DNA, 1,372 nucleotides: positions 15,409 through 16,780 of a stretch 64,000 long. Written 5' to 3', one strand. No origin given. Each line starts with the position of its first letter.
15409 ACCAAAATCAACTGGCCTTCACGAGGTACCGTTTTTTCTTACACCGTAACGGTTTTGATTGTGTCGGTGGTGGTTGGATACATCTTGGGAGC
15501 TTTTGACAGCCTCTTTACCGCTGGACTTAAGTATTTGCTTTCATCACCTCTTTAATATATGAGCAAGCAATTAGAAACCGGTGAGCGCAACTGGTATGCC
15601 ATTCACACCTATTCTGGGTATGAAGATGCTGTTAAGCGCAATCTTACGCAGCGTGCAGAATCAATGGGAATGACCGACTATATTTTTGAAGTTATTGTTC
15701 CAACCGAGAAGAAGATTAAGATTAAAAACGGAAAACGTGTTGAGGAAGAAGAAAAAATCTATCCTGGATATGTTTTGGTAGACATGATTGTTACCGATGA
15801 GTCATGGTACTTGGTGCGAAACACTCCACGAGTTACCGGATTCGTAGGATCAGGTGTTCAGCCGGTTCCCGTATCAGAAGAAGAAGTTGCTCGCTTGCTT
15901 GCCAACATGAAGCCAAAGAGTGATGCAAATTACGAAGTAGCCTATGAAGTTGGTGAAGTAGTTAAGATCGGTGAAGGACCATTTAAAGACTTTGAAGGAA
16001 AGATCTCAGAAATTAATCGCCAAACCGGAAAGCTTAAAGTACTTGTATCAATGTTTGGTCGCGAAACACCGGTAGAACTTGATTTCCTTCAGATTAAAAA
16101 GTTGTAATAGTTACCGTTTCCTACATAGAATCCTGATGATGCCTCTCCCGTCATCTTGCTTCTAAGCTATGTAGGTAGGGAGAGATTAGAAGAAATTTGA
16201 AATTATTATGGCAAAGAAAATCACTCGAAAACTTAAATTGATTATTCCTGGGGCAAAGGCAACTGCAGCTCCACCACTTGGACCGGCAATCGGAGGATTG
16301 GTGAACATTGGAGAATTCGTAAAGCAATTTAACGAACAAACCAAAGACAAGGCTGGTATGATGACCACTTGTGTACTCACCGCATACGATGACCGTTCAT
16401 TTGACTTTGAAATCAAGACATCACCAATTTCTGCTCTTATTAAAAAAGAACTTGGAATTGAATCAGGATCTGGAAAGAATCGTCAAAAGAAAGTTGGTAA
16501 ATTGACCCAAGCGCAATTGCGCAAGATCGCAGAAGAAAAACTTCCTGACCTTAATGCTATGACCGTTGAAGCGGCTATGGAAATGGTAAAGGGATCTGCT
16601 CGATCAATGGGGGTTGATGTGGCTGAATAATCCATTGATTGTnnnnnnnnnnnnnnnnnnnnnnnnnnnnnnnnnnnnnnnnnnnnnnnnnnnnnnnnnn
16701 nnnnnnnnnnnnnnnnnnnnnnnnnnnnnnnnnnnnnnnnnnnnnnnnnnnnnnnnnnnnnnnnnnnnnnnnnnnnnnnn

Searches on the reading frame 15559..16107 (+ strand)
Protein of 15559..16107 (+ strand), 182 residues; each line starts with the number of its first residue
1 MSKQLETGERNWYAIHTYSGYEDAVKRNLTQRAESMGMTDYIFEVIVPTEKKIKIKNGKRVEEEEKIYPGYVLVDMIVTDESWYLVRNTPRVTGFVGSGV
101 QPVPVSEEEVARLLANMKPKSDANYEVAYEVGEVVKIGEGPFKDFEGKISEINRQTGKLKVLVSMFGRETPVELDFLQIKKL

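Call 13: search_protein_families(library=ncbifam, proteins=[window:15559-16107:+], max_evalue=0.001)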
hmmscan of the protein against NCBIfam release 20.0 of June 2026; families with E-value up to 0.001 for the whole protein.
window:15559-16107:+ (182 aa): 7 families
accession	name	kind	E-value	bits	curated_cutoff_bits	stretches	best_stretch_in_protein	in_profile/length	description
TIGR00922.1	nusG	equivalog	2.5e-64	216.2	135.7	1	12-181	1-171/172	transcription termination/antitermination protein NusG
TIGR01956.2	NusG_myco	equivalog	1e-39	136.5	150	1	11-181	2-238/239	transcription termination/antitermination protein NusG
NF033641.1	antiterm_LoaP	exception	2.3e-28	99.4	125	1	12-176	1-161/166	antiterminator LoaP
NF033644.1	antiterm_UpxY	subfamily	6.9e-16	58.7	100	1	12-163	1-146/164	UpxY family transcription antiterminator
TIGR01955.1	RfaH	equivalog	7.9e-15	55.2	144.5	1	26-175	7-154/159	transcription/translation regulatory transformer protein RfaH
NF006534.0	PRK09014.1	equivalog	8.4e-12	45.3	124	1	26-179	10-159/162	transcription/translation regulatory transformer protein RfaH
TIGR00405.1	KOW_elon_Spt5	equivalog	4.3e-05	23.5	69.95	1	68-158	37-116/145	transcription elongation factor Spt5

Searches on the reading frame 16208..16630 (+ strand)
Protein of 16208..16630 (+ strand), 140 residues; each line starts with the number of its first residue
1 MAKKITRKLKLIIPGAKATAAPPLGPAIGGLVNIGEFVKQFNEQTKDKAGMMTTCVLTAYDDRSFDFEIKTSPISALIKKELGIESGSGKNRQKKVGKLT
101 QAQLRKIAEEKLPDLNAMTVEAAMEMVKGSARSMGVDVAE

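Call 13: search_protein_families(library=ncbifam, proteins=[window:16208-16630:+], max_evalue=0.001)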
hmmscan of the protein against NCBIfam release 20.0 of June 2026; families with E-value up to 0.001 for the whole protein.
window:16208-16630:+ (140 aa): 3 families
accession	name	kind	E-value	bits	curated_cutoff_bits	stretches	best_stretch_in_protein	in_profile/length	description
TIGR01632.1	L11_bact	equivalog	1.5e-47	161.1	141.85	1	3-139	1-139/140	50S ribosomal protein L11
NF002232.0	PRK01143.1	equivalog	1.7e-32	112.7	162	1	7-138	4-137/164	50S ribosomal protein L11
NF011111.0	PRK14539.1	equivalog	3.5e-31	108.5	310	1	2-138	3-136/196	50S ribosomal protein L11/unknown domain fusion protein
